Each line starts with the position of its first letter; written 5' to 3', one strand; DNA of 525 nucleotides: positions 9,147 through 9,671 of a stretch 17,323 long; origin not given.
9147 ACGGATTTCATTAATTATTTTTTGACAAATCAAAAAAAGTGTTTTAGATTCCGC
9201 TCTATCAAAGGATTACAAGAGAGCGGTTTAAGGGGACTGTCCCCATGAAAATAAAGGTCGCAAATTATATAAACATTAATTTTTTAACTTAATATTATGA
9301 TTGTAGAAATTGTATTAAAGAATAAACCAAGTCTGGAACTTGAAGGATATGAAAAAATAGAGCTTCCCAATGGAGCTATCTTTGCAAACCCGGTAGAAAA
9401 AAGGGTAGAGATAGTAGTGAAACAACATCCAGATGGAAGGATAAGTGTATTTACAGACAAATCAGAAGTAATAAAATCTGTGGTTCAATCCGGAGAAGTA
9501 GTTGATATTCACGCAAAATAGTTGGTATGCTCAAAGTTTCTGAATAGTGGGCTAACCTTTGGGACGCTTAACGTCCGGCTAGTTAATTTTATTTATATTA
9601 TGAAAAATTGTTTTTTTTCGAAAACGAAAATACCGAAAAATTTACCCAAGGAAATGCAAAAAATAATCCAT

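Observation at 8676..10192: Near-perfect 569-bp duplication of a transglutaminase-like gene module beside tRNA-Ser, bracketing a 74-aa orphan ORF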

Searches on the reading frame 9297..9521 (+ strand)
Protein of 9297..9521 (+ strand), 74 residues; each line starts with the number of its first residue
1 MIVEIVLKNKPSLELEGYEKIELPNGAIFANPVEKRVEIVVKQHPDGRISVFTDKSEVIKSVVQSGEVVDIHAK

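Call 8: search_protein_families(library=pfam, proteins=[window:9297-9521:+], max_evalue=0.01)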
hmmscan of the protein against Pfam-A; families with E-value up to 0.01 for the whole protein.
window:9297-9521:+ (74 aa): 0 families

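Call 20: find_homologous_proteins(query=window:9297-9518:+, max_evalue=0.01)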
Query window:9297-9518:+ (74 aa): 32 proteins with E <= 0.01 among 33 candidates.
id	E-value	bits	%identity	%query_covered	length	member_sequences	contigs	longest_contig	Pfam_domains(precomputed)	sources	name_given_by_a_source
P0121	1.1e-37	144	96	100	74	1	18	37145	-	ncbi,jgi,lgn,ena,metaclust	metaclust:\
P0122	4.1e-34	133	86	100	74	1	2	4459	-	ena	-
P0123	5.7e-34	133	88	100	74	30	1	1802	-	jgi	-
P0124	6.1e-34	133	86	100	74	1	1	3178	-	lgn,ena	-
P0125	4.2e-33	130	85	100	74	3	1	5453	-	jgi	jgi:leucyl aminopeptidase (aminopeptidase T)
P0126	6.6e-33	129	77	100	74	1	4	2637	-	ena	-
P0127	1.1e-32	129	86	99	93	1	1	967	-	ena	-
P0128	4.1e-32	127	85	100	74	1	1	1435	-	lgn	-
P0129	1.0e-31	126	85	100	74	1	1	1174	-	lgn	-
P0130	1.2e-31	125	80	100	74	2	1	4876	-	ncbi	-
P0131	2.1e-31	125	82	100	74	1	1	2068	-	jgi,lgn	jgi:hypothetical protein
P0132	1.1e-30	122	81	100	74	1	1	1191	-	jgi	-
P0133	1.2e-30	122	74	100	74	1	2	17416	-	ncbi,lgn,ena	-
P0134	1.4e-30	122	80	100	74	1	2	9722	-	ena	-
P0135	2.1e-30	121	77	100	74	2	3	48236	-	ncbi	-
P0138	6.7e-30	120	77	100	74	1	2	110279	-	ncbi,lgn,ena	-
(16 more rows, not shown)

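Call 26: find_encoding_contigs(protein=P0121, flank=5000, max_places=8)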
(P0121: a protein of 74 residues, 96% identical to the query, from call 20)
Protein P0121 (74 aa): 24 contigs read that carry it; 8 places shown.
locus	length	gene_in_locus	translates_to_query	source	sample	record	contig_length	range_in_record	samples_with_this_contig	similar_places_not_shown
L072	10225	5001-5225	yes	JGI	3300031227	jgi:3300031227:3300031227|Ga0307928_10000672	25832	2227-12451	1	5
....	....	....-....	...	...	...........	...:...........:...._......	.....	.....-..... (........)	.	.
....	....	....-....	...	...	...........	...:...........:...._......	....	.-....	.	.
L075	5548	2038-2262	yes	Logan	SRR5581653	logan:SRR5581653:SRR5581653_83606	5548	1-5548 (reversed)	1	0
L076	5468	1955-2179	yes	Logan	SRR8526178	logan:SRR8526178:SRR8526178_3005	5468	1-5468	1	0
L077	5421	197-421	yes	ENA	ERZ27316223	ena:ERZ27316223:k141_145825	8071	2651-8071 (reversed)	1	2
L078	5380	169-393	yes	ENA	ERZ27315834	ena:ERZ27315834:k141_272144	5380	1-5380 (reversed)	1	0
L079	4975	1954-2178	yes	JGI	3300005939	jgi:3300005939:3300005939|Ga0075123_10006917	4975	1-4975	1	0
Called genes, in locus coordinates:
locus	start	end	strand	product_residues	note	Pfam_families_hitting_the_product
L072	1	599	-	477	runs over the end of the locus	-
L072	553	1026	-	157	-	-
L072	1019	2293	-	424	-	PF01555:N6_N4_Mtase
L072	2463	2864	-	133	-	-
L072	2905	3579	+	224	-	-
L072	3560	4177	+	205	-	-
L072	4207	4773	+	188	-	-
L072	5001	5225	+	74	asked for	-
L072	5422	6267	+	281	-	PF04055:Radical_SAM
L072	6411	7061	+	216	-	-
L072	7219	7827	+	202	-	PF01797:Y1_Tnp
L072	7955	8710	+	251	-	-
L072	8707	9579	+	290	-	PF11899:DUF3419 (faint)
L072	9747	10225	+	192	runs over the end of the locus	PF00574:CLP_protease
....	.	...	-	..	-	?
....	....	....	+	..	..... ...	-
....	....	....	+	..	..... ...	-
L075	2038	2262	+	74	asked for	-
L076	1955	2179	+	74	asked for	-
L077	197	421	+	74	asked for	-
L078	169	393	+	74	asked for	-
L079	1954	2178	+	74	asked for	-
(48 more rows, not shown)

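Call 27: find_encoding_contigs(protein=P0138, flank=5000, max_places=4)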
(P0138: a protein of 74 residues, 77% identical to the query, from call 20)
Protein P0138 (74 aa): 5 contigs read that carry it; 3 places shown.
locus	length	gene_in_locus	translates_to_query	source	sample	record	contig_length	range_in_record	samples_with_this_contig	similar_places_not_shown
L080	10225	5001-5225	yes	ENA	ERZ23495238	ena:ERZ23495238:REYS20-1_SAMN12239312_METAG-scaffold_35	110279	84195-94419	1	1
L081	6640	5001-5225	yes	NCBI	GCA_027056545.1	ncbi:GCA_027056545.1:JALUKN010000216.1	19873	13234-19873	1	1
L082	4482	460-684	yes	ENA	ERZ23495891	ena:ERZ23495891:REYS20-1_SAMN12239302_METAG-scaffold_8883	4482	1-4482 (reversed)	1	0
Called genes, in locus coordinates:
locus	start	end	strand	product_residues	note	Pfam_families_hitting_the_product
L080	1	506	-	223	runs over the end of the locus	PF01902:Diphthami_syn_2_N, PF28410:Diphthami_syn_2_C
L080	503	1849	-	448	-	PF01979:Amidohydro_1, PF07969:Amidohydro_3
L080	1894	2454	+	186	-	-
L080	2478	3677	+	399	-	-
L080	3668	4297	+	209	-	-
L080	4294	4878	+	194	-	-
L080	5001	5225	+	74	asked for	-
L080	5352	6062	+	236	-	-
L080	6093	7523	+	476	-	PF19864:Radical_SAM_N2, PF04055:Radical_SAM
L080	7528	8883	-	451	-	PF18195:GatD_N, PF00710:Asparaginase, PF17763:Asparaginase_C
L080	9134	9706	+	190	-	PF01966:HD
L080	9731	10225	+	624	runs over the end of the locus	PF02934:GatB_N, PF02938:GAD (weak), PF02637:GatB_Yqey, PF09424:YqeY (weak)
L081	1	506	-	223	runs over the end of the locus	PF01902:Diphthami_syn_2_N, PF28410:Diphthami_syn_2_C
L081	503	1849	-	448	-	PF01979:Amidohydro_1, PF07969:Amidohydro_3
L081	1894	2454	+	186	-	-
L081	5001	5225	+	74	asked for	-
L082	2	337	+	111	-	?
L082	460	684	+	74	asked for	-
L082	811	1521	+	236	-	-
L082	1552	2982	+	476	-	PF19864:Radical_SAM_N2, PF04055:Radical_SAM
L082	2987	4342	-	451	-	PF18195:GatD_N, PF00710:Asparaginase, PF17763:Asparaginase_C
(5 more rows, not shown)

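Call 43: search_protein_families(library=ncbifam, proteins=[L072:7219-7827:+, L072:5422-6267:+, L072:6411-7061:+, L072:2905-3579:+, L072:3560-4177:+, L072:4207-4773:+, window:9297-9518:+], max_evalue=0.01)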
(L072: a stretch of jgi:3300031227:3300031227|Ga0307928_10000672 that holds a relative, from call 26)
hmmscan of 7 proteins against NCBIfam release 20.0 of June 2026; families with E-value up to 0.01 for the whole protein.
L072:7219-7827:+ (202 aa): 2 families
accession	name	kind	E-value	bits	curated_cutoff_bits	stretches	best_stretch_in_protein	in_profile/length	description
NF047646.1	REP_Tyr_transpos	equivalog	5.5e-20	71.7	80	1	10-141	6-146/146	REP-associated tyrosine transposase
NF033573.1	transpos_IS200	equivalog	0.0024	18.1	55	1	15-122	12-109/126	IS200/IS605 family transposase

L072:5422-6267:+ (281 aa): 61 families (the best 25 are shown)
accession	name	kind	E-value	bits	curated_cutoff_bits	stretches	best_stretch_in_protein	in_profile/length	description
NF038283.1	viperin_w_prok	equivalog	1.3e-21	77.1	180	1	8-247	4-256/281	viperin family antiviral radical SAM protein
TIGR04317.1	W_rSAM_matur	equivalog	1.3e-18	67.2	380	1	8-222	6-233/349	tungsten cofactor oxidoreductase radical SAM maturase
TIGR02668.1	moaA_archaeal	equivalog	2.5e-16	59.5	325.25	1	11-205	15-220/303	GTP 3',8-cyclase MoaA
TIGR02666.1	moaA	equivalog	3.8e-16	59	284.05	1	12-191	16-210/336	GTP 3',8-cyclase MoaA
NF001199.0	PRK00164.2-1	equivalog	9.7e-16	57.8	231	1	11-192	17-208/308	GTP 3',8-cyclase MoaA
NF050035.1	rSAM_WgK_link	exception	6.7e-14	51.7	650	1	5-171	8-182/367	radical SAM/SPASM peptide maturase WgkB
TIGR02495.1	NrdG2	equivalog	2.2e-13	50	131.15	1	13-134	23-154/193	anaerobic ribonucleoside-triphosphate reductase activating protein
TIGR04053.2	TIGR04053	equivalog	8e-12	45.1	395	1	5-200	7-208/366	TIGR04053 family radical SAM/SPASM domain-containing protein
NF045574.1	sacti_mat_StsB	exception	9.4e-12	44.5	625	1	7-166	97-262/466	StsB family radical SAM/SPASM domain sactipeptide maturase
TIGR04055.1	rSAM_NirJ2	equivalog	1.5e-11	44.4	500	1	7-186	1-187/326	putative heme d1 biosynthesis radical SAM protein NirJ2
TIGR03963.1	rSAM_QueE_Clost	equivalog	3.8e-11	43.1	260.1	1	10-123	24-138/219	putative 7-carboxy-7-deazaguanine synthase QueE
TIGR04545.1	rSAM_ahbD_hemeb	equivalog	4.5e-11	42.8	500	1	8-202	2-201/339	heme b synthase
TIGR04051.1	rSAM_NirJ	equivalog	1.2e-10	40.9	515.45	1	7-167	3-170/354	heme d1 biosynthesis radical SAM protein NirJ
TIGR04054.1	rSAM_NirJ1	equivalog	2.4e-10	39.6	650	1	7-175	37-212/387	putative heme d1 biosynthesis radical SAM protein NirJ1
TIGR03961.1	rSAM_PTO1314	hypoth_equivalog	7.1e-10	38.7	306.05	1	4-167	21-185/332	PTO1314 family radical SAM protein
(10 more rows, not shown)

L072:6411-7061:+ (216 aa): 1 family
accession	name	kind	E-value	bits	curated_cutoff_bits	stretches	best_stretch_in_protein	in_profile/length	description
TIGR00132.1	gatA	equivalog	0.007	15.2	481.1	1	14-94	211-289/466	Asp-tRNA(Asn)/Glu-tRNA(Gln) amidotransferase subunit GatA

L072:2905-3579:+ (224 aa): 0 families

L072:3560-4177:+ (205 aa): 0 families

L072:4207-4773:+ (188 aa): 0 families

window:9297-9518:+ (74 aa): 0 families

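Call 44: search_protein_families(library=pfam, proteins=[L072:7219-7827:+, L072:5422-6267:+, L072:6411-7061:+, L072:2905-3579:+, L072:3560-4177:+, L072:4207-4773:+, L080:5352-6062:+, L080:4294-4878:+, L080:3668-4297:+, L080:2478-3677:+], max_evalue=0.1)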
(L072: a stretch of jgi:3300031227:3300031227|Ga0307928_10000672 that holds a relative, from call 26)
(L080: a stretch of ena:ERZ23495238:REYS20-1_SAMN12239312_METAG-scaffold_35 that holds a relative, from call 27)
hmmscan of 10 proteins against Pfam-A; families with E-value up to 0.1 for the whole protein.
L072:7219-7827:+ (202 aa): 1 family
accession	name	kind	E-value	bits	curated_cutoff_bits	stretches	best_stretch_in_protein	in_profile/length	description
PF01797.21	Y1_Tnp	-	1.7e-14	54.4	23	1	15-123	6-119/121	Transposase IS200 like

L072:5422-6267:+ (281 aa): 2 families
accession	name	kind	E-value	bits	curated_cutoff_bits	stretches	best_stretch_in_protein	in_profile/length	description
PF04055.27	Radical_SAM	-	1.7e-15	58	29.5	1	12-159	3-165/166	Radical SAM superfamily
PF13353.11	Fer4_12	-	1e-05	26.3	22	1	13-103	12-112/137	4Fe-4S single cluster domain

L072:6411-7061:+ (216 aa): 2 families
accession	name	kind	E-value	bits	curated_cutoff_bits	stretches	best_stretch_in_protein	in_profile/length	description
PF00125.30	Histone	-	0.038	14.7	26.4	1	36-88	16-67/122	Core histone H2A/H2B/H3/H4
PF18739.6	HEPN_Apea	-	0.049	14.5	24.4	0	170-207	56-93/136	Apea-like HEPN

L072:2905-3579:+ (224 aa): 1 family
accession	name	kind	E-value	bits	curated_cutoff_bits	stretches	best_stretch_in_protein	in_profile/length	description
PF01846.25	FF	-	0.09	13.3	22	1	9-41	4-37/50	FF domain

L072:3560-4177:+ (205 aa): 0 families

L072:4207-4773:+ (188 aa): 1 family
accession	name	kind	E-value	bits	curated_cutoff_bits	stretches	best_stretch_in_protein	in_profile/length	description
PF18735.6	HEPN_RiboL-PSP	-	0.014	15.7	28.4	1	27-99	88-167/191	RiboL-PSP-HEPN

L080:5352-6062:+ (236 aa): 3 families
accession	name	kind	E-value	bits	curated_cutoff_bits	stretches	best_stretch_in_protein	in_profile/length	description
PF23928.1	DUF7266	-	0.00011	22.4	27.6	1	4-66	2-65/145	Family of unknown function (DUF7266)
PF23960.2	DUF7289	-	0.004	17.2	27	1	7-104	2-98/238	Family of unknown function (DUF7289)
PF23464.1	WWE_3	-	0.046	14.4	24.5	0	42-81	44-82/84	WWE domain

L080:4294-4878:+ (194 aa): 0 families

L080:3668-4297:+ (209 aa): 0 families

L080:2478-3677:+ (399 aa): 0 families

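Call 49: find_related_loci(query=A2, collection=viral_contigs, flank=5000)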
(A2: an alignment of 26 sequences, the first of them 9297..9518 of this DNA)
Query A2 (74 aa) in viral_contigs; peptide patterns used: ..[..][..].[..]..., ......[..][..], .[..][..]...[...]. (x = any residue, [..] = any of these).
14 stretches matched a pattern, but none encodes a relative of the query by tblastn (E <= 1e-3).

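Call 54: predict_structure(alignment_id=A2)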
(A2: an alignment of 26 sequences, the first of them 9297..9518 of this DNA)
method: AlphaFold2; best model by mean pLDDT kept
length: 74 residues; sequences in the alignment: 26
mean_pLDDT: 89.4   pTM: 0.77
mean pLDDT of the five models: 89.4, 89.3, 87.7, 87.6, 85.1
residues with pLDDT >= 90: 44; 70-90: 30; 50-70: 0; < 50: 0
segments of 3 or more residues with pLDDT < 50: none
pLDDT, mean of each block of 10 residues (from residue 1): 91 82 91 85 93 92 90 91
secondary structure, 60 per line:
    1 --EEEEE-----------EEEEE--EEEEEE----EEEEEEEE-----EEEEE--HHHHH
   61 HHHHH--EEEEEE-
elements in order: E3-7 E19-23 E26-31 E36-43 E49-53 H56-65 E68-73

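Call 58: fold_search(model_id=the predicted structure, library=pdb)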
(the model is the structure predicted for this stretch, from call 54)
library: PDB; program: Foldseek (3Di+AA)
matches with E <= 10: 639; with E <= 0.001: 0
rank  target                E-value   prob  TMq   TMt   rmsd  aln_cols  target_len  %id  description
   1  7o4i_O                5.7e-02  0.89  0.38  0.21   6.2        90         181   16  Yeast RNA polymerase II transcription pre-initiation complex with initial transcription bubble (released 2021-06-16)
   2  9v1i_lK               1.6e-01  0.72  0.36  0.16   9.6        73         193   16  Cryo- EM structure of ribosomal large subunit (LSU) from Entamoeba histolytica at 2.8 angstrom resolution (released 2025-10-08)
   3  8hku_AL6P             2.0e-01  0.82  0.41  0.19  10.8        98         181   10  Cryo-EM Structures and Translocation Mechanism of Crenarchaeota Ribosome (released 2023-08-16)
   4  3oc3_C                2.0e-01  0.63  0.38  0.21   6.0        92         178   15  Crystal structure of the Mot1 N-terminal domain in complex with TBP (released 2011-07-13)
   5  7egb_P                2.2e-01  0.63  0.38  0.21   6.3        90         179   12  TFIID-based holo PIC on SCP promoter (released 2021-05-05)
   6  6z1p_Ag               2.2e-01  0.51  0.35  0.19   9.6        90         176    9  Structure of the mitochondrial ribosome from Tetrahymena thermophila (released 2020-06-24)
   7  3eik_A                2.5e-01  0.63  0.39  0.21   7.0        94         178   14  double stranded DNA binding protein (released 2009-09-22)
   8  4ki3_E                2.5e-01  0.57  0.25  0.12  11.6        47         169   11  1.70 Angstrom resolution crystal structure of outer-membrane lipoprotein carrier protein (lolA) from Yersinia pestis C (released 2013-05-15)
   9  7qca_LH0              2.6e-01  0.87  0.49  0.22   9.9        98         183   12  Spraguea lophii ribosome (released 2022-11-30)
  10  3eik_B                2.6e-01  0.63  0.39  0.21   7.0        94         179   14  double stranded DNA binding protein (released 2009-09-22)
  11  6e16                  2.6e-01  0.63  0.39  0.18   6.2        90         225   16  Ternary structure of c-Myc-TBP-TAF1 (released 2019-10-02)
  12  3oci_A                2.7e-01  0.54  0.37  0.20   7.0        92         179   12  Crystal structure of TBP (TATA box binding protein) (released 2011-07-13)
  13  6skf_BG               2.7e-01  0.38  0.31  0.15  12.2        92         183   13  Cryo-EM Structure of T. kodakarensis 70S ribosome (released 2020-07-29)
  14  4ki3_L                2.7e-01  0.28  0.25  0.12  11.7        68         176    7  1.70 Angstrom resolution crystal structure of outer-membrane lipoprotein carrier protein (lolA) from Yersinia pestis C (released 2013-05-15)
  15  3j79_H                2.9e-01  0.75  0.45  0.20   9.7       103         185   13  Cryo-EM structure of the Plasmodium falciparum 80S ribosome bound to the anti-protozoan drug emetine, large subunit (released 2014-07-16)
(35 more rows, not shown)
